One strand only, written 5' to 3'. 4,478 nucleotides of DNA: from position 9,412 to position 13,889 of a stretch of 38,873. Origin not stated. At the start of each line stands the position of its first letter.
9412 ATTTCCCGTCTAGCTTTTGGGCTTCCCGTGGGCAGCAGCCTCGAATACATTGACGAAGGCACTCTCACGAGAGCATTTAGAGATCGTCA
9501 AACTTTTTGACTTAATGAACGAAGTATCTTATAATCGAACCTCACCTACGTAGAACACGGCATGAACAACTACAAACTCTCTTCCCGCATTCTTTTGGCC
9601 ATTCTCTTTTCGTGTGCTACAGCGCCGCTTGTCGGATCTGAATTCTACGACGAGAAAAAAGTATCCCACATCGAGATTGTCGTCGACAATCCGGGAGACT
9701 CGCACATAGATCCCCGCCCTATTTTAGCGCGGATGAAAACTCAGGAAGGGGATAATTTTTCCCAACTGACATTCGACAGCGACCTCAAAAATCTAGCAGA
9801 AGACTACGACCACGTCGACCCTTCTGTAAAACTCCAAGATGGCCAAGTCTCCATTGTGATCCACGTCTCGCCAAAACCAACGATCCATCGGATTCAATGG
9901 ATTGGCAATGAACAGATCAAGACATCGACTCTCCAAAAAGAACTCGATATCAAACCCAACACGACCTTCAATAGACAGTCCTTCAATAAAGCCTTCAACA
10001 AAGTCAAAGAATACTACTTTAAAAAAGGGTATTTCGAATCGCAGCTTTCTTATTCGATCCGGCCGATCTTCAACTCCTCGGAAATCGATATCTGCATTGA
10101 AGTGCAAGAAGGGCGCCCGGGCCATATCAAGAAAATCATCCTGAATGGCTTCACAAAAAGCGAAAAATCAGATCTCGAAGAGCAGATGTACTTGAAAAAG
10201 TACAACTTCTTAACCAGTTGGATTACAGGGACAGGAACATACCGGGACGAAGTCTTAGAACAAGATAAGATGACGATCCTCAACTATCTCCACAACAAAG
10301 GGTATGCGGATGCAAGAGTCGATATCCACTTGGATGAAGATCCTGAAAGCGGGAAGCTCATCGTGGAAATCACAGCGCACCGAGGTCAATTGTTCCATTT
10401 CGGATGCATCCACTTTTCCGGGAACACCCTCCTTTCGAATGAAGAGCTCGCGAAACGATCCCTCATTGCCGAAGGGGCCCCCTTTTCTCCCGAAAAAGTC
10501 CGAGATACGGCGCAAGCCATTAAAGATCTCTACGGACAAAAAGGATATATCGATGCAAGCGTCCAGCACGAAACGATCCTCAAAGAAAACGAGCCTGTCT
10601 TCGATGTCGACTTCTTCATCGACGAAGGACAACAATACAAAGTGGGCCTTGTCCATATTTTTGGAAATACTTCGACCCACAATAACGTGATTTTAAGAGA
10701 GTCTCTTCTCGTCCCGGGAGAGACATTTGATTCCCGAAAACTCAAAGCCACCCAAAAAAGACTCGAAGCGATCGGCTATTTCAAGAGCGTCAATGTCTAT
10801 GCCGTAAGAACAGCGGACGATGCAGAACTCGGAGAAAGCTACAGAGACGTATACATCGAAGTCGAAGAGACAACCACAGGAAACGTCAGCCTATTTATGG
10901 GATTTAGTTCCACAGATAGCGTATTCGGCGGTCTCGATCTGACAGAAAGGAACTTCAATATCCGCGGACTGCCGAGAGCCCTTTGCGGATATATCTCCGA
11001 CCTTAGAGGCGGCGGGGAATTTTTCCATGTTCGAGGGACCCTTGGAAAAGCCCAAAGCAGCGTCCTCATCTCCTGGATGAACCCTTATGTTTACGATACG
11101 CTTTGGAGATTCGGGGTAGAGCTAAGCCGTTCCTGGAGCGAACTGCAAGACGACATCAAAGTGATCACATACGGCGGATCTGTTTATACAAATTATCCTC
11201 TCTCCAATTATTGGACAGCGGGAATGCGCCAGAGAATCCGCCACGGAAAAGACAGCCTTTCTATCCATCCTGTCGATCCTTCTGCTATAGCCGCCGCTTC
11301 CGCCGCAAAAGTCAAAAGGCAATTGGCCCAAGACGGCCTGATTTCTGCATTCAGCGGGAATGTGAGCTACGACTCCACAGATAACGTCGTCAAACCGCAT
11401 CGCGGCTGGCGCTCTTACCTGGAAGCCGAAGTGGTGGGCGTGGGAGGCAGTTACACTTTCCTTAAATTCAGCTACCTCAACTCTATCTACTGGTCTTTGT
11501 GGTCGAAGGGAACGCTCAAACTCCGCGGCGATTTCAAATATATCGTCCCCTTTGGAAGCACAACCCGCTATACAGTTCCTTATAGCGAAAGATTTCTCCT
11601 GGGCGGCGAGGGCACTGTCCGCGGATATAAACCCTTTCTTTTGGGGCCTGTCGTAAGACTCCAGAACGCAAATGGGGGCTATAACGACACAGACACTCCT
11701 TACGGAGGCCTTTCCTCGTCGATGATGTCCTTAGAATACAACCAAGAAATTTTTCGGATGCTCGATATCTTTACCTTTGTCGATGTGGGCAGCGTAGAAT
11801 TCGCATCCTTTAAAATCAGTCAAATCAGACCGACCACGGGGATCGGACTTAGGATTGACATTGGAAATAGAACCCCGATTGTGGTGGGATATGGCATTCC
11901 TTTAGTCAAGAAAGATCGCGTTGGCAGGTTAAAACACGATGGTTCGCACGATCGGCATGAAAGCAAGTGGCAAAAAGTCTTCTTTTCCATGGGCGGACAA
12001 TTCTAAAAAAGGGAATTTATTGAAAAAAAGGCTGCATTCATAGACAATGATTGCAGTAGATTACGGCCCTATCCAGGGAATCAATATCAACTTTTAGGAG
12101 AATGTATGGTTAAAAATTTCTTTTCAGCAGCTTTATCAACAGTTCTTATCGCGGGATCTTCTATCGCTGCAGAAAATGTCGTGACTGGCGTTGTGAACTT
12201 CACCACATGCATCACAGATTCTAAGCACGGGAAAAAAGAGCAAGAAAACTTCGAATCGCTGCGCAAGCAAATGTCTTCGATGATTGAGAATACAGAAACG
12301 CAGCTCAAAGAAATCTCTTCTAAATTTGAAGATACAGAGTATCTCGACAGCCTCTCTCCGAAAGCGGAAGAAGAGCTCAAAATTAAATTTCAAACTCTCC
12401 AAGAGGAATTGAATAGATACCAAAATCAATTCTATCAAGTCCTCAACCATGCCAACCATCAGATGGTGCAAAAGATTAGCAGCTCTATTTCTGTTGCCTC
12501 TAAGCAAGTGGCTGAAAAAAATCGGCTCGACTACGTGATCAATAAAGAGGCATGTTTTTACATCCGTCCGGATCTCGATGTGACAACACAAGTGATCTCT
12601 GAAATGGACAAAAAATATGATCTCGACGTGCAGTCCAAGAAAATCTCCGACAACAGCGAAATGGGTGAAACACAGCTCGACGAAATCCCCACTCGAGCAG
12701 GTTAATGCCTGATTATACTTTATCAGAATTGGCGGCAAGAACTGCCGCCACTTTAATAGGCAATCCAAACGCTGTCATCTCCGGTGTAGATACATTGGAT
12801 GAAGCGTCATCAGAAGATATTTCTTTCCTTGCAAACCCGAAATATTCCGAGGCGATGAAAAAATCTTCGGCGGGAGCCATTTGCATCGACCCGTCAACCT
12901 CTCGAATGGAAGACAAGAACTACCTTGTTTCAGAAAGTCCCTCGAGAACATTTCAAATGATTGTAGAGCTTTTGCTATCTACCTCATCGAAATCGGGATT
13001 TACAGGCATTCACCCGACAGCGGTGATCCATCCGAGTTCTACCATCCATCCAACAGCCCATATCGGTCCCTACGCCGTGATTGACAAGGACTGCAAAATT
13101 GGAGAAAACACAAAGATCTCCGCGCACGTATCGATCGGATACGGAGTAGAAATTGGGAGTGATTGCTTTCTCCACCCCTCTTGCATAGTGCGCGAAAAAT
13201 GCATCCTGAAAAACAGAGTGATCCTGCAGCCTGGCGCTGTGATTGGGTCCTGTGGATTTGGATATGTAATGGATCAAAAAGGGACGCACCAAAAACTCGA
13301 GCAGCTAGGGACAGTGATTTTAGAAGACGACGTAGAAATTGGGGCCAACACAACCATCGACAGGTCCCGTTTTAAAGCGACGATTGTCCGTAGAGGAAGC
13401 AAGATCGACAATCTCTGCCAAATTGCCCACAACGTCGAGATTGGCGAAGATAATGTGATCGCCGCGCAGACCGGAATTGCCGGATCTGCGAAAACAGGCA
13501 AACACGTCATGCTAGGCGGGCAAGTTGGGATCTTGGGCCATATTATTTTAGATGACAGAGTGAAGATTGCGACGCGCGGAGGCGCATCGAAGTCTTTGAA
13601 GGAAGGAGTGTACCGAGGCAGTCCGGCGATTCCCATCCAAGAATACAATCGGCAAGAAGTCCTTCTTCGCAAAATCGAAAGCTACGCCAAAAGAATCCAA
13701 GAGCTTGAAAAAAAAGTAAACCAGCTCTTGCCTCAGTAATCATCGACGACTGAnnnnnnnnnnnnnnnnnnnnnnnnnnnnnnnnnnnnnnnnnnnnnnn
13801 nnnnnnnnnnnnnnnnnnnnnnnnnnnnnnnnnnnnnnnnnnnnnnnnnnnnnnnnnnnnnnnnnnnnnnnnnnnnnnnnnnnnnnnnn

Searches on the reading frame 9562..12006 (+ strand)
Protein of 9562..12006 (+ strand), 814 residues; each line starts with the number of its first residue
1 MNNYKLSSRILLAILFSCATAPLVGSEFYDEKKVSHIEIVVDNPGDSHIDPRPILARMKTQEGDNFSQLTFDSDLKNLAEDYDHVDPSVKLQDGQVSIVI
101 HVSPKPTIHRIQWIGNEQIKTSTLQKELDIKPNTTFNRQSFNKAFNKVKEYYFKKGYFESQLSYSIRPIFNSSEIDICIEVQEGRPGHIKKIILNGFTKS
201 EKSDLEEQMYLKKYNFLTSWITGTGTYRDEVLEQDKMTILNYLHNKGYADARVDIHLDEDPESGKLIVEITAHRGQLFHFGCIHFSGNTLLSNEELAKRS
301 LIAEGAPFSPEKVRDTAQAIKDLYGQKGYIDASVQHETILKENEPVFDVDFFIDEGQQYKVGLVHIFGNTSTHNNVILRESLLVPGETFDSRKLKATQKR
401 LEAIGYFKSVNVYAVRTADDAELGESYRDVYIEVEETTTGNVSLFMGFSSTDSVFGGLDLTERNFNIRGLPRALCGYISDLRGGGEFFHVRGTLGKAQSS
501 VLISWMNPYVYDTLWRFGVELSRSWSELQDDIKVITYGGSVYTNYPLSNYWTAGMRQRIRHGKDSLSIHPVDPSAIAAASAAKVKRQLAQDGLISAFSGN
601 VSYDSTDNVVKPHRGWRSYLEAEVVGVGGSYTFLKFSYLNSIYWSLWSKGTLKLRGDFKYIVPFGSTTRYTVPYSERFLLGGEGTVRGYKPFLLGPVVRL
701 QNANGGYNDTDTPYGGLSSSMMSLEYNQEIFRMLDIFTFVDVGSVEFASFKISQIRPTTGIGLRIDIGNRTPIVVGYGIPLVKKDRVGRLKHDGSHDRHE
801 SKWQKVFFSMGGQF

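Call 72: search_protein_families(library=pfam, proteins=[window:9562-12006:+], max_evalue=0.00001)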
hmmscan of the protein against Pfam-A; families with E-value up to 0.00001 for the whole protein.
window:9562-12006:+ (814 aa): 4 families
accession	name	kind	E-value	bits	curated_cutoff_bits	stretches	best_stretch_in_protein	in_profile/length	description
PF07244.20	POTRA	-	5e-58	194.2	21.3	4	280-356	3-79/79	Surface antigen variable number repeat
PF01103.29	Omp85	-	1.2e-36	127.3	24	1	481-788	2-313/325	Omp85 superfamily domain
PF08479.16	POTRA_2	-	2.7e-12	46.8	24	0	283-335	6-58/76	POTRA domain, ShlB-type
PF08478.15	POTRA_1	-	1.8e-08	35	23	0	364-412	6-54/69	POTRA domain, FtsQ-type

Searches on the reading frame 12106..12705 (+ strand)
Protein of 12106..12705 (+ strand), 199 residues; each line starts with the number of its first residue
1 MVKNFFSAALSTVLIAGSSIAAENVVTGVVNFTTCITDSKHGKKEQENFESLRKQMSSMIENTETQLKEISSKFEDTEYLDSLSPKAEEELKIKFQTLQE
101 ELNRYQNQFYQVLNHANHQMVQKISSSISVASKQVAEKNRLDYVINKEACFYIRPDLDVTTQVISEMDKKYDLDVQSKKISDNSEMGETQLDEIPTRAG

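Call 72: search_protein_families(library=pfam, proteins=[window:12106-12705:+], max_evalue=0.00001)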
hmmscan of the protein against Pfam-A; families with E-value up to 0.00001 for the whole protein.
window:12106-12705:+ (199 aa): 1 family
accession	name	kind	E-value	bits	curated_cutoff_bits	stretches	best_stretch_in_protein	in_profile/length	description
PF03938.19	OmpH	-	1.9e-22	80.4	32.4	1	28-167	3-141/141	Outer membrane protein (OmpH-like)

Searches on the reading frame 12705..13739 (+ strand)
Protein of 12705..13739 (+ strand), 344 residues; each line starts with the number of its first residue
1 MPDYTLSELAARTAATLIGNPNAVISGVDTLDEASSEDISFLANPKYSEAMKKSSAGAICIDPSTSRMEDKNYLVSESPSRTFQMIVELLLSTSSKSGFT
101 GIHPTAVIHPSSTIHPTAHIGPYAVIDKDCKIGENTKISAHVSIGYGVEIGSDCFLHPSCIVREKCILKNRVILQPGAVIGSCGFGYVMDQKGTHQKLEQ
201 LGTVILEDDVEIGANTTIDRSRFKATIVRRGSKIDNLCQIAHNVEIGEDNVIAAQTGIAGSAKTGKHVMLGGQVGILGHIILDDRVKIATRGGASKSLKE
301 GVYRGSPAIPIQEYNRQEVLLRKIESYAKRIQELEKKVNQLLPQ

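Call 72: search_protein_families(library=pfam, proteins=[window:12705-13739:+], max_evalue=0.00001)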
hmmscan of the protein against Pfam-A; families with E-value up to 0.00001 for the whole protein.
window:12705-13739:+ (344 aa): 3 families
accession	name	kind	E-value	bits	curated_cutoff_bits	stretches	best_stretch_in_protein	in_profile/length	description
PF00132.30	Hexapep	-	7.7e-30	101.8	27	3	112-145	2-35/36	Bacterial transferase hexapeptide (six repeats)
PF04613.19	LpxD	-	2.7e-15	56.4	30.8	1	23-89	2-70/70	UDP-3-O-[3-hydroxymyristoyl] glucosamine N-acyltransferase, LpxD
PF25084.1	LbH_EIF2B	-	1.8e-12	47.6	54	1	102-182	18-95/105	EIF2B subunit epsilon LbH domain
